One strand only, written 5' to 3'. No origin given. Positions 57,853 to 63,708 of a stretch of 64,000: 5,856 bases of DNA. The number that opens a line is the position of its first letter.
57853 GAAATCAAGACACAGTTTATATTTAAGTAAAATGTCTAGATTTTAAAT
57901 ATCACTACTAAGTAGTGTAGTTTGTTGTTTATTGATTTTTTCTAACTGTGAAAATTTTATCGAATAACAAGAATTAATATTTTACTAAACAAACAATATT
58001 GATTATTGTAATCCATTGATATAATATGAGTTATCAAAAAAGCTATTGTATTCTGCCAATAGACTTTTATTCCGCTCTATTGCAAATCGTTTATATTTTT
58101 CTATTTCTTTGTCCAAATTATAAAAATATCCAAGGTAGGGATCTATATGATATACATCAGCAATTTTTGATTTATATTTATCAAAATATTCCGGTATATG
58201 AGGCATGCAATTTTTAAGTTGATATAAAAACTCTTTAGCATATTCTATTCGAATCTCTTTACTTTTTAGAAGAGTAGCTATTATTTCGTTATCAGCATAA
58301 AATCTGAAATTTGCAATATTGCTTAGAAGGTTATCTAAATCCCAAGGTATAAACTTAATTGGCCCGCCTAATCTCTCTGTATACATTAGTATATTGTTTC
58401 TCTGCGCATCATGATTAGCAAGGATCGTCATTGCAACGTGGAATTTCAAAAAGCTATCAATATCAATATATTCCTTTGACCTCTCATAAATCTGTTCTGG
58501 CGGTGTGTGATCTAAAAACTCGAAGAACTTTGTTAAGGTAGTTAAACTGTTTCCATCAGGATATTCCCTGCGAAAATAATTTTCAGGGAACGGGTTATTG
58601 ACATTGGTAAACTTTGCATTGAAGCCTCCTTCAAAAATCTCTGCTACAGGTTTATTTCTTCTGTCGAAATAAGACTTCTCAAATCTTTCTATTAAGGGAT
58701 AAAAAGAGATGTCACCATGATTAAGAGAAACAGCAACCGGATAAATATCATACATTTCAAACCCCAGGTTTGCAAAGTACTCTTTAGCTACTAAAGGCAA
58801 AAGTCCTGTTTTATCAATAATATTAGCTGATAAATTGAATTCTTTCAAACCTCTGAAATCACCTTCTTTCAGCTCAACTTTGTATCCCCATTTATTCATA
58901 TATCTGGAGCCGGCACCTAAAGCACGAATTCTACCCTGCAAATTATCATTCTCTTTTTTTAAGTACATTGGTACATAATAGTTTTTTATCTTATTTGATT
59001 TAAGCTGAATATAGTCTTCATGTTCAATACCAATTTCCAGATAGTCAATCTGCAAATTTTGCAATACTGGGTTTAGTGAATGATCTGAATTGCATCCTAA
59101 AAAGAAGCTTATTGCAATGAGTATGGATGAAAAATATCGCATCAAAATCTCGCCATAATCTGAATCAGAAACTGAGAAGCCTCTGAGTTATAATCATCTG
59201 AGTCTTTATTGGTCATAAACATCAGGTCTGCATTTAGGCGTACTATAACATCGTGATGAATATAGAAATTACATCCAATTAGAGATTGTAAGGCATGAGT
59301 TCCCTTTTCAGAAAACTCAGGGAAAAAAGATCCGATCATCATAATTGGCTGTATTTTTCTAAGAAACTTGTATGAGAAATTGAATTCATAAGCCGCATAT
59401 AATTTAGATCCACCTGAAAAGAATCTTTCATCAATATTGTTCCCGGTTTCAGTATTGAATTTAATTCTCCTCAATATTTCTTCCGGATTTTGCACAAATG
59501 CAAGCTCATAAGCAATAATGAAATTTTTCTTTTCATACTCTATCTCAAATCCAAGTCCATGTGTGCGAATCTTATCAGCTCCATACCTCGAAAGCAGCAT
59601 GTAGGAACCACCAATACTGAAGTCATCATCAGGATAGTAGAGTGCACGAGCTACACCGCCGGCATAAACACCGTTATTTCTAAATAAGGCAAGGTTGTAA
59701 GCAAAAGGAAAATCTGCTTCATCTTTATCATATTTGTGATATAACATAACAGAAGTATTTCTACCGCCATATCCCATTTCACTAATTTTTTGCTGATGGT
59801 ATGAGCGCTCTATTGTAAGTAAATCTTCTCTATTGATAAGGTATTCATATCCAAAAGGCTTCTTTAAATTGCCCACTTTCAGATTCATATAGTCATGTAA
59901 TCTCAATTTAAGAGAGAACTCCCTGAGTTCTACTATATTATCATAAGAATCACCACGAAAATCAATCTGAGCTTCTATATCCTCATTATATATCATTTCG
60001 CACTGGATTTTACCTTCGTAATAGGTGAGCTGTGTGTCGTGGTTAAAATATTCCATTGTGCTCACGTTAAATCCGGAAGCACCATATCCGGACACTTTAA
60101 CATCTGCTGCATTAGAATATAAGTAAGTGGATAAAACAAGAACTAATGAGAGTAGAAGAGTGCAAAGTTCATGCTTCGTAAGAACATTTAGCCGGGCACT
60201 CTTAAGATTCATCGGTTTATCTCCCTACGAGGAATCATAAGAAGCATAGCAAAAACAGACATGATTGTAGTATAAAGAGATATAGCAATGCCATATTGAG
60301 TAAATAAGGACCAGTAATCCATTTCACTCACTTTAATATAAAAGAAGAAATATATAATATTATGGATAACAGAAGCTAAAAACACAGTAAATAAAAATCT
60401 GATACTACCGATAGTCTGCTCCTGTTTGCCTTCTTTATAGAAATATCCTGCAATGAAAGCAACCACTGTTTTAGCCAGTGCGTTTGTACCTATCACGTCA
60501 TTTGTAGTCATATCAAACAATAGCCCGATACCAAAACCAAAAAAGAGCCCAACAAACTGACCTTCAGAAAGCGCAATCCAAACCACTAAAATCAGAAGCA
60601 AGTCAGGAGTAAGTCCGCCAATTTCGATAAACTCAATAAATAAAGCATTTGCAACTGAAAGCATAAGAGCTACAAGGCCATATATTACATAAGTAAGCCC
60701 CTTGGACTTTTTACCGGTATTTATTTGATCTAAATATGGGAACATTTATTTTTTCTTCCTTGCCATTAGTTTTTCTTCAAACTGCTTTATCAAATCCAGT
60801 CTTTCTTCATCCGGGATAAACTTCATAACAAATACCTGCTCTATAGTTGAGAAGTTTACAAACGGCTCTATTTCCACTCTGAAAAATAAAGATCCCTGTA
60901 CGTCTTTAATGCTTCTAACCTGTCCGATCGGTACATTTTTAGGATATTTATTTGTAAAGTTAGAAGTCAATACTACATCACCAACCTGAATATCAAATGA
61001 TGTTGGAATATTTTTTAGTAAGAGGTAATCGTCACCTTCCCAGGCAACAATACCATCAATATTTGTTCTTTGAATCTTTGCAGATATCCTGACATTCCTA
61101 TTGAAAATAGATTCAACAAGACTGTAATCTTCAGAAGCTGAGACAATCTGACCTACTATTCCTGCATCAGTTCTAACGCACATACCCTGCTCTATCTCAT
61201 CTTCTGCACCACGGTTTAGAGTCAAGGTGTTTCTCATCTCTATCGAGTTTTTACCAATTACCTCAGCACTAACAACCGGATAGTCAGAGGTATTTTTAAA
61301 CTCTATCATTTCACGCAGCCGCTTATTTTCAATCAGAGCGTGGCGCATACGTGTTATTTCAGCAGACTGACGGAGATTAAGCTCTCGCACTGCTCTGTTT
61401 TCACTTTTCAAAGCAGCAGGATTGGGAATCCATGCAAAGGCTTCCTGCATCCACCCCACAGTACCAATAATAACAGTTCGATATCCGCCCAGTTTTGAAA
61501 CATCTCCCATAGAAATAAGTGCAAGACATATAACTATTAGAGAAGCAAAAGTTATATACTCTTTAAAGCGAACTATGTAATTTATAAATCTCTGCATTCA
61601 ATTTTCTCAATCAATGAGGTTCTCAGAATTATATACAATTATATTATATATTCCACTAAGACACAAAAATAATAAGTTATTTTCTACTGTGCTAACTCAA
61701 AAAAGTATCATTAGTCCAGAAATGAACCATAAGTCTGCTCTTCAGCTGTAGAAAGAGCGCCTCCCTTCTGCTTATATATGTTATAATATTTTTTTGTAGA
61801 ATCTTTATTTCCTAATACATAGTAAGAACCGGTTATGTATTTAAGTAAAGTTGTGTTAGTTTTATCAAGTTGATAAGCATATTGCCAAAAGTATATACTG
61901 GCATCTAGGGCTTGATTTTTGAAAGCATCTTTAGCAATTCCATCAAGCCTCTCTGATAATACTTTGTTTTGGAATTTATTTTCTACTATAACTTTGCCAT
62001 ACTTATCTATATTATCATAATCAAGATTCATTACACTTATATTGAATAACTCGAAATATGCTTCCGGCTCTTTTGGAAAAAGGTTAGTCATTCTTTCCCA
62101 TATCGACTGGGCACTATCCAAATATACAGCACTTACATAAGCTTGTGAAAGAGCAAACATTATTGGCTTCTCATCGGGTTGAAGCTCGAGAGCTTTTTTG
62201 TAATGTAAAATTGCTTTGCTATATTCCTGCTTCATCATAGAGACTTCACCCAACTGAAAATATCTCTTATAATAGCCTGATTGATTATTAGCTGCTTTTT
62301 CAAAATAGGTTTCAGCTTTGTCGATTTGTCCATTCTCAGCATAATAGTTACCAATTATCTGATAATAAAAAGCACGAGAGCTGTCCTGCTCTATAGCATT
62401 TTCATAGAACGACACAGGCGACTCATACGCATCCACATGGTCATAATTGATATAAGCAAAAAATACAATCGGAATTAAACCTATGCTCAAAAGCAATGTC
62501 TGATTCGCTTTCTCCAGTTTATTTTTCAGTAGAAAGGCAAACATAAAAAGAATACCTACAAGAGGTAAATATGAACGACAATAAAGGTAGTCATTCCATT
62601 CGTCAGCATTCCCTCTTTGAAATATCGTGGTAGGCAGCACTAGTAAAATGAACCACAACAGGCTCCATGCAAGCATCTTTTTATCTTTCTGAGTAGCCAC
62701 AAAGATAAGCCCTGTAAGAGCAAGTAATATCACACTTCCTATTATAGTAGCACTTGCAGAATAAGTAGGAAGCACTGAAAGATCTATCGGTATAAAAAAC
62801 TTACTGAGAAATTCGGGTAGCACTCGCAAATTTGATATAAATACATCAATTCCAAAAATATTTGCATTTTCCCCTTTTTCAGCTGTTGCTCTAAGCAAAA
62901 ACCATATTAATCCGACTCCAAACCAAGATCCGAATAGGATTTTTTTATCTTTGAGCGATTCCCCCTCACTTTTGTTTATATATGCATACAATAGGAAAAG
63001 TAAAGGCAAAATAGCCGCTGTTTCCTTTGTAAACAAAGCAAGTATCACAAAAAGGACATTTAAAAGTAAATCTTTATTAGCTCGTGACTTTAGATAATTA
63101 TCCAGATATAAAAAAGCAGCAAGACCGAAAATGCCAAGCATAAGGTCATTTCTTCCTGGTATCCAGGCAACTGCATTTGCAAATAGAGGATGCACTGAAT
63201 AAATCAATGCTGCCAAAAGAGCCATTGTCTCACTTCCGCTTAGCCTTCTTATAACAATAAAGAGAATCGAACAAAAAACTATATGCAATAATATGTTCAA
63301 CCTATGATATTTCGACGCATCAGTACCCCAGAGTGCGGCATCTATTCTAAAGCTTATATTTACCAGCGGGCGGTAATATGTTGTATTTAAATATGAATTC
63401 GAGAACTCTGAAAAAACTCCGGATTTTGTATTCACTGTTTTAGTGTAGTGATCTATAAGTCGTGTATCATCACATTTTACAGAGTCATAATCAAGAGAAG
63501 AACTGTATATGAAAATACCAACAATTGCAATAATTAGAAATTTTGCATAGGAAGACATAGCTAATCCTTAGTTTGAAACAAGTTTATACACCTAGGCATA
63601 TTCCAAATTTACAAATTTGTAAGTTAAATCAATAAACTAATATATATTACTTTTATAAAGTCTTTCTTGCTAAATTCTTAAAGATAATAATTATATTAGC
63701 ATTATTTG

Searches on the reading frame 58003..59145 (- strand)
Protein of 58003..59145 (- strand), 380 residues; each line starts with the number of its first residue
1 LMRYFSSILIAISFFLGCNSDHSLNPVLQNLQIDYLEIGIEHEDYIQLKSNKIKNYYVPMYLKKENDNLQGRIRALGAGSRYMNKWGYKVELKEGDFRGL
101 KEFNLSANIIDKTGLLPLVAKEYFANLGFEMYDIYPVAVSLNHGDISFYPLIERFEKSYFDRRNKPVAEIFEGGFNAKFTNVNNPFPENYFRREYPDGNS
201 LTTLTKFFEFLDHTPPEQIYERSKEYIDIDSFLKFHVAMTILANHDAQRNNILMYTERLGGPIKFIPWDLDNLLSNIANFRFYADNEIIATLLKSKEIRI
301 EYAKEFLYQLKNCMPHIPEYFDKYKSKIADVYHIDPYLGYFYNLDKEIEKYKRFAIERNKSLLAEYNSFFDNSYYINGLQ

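Call 80: search_protein_families(library=pfam, proteins=[window:58003-59145:-], max_evalue=1e-8)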
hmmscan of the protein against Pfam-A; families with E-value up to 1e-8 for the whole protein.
window:58003-59145:- (380 aa): 1 family
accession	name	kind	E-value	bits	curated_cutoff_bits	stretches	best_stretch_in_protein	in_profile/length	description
PF08757.17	CotH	-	1.9e-34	120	23.8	1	73-362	1-322/322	CotH kinase protein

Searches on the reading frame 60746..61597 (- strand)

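Call 80: search_protein_families(library=pfam, proteins=[window:60746-61597:-], max_evalue=1e-8)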
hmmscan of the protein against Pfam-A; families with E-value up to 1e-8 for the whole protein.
window:60746-61597:- (283 aa): 1 family
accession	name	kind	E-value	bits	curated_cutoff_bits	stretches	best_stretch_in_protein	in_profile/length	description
PF04085.20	MreC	-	1.1e-40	139.3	28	1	113-259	1-147/147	Rod shape-determining protein MreC, barrel core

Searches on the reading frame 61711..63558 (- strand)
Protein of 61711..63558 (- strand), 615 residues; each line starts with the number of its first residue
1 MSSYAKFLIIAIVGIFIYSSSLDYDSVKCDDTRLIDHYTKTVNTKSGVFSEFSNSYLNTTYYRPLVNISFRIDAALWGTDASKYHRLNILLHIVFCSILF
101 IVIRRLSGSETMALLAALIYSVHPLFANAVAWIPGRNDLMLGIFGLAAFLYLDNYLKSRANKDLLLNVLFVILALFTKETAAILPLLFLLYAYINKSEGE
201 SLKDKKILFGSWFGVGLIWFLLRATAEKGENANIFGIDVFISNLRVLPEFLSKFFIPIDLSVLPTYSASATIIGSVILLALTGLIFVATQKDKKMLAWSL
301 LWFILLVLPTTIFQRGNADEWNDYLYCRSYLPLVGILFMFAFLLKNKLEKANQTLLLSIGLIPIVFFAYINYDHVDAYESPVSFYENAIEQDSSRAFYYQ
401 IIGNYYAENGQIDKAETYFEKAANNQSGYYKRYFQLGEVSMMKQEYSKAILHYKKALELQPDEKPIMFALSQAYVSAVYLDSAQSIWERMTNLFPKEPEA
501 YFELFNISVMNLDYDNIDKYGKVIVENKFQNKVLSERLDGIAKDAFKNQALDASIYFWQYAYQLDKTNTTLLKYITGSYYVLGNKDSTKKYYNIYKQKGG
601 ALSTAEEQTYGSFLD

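Call 80: search_protein_families(library=pfam, proteins=[window:61711-63558:-], max_evalue=1e-8)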
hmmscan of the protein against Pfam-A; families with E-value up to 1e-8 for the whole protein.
window:61711-63558:- (615 aa): 2 families
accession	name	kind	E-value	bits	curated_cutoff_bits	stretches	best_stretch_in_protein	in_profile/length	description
PF07719.23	TPR_2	-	1.4e-10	40.8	27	0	433-462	4-33/34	Tetratricopeptide repeat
PF13231.12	PMT_2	-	4.3e-10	40.5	26.1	1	72-214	12-150/160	Dolichyl-phosphate-mannose-protein mannosyltransferase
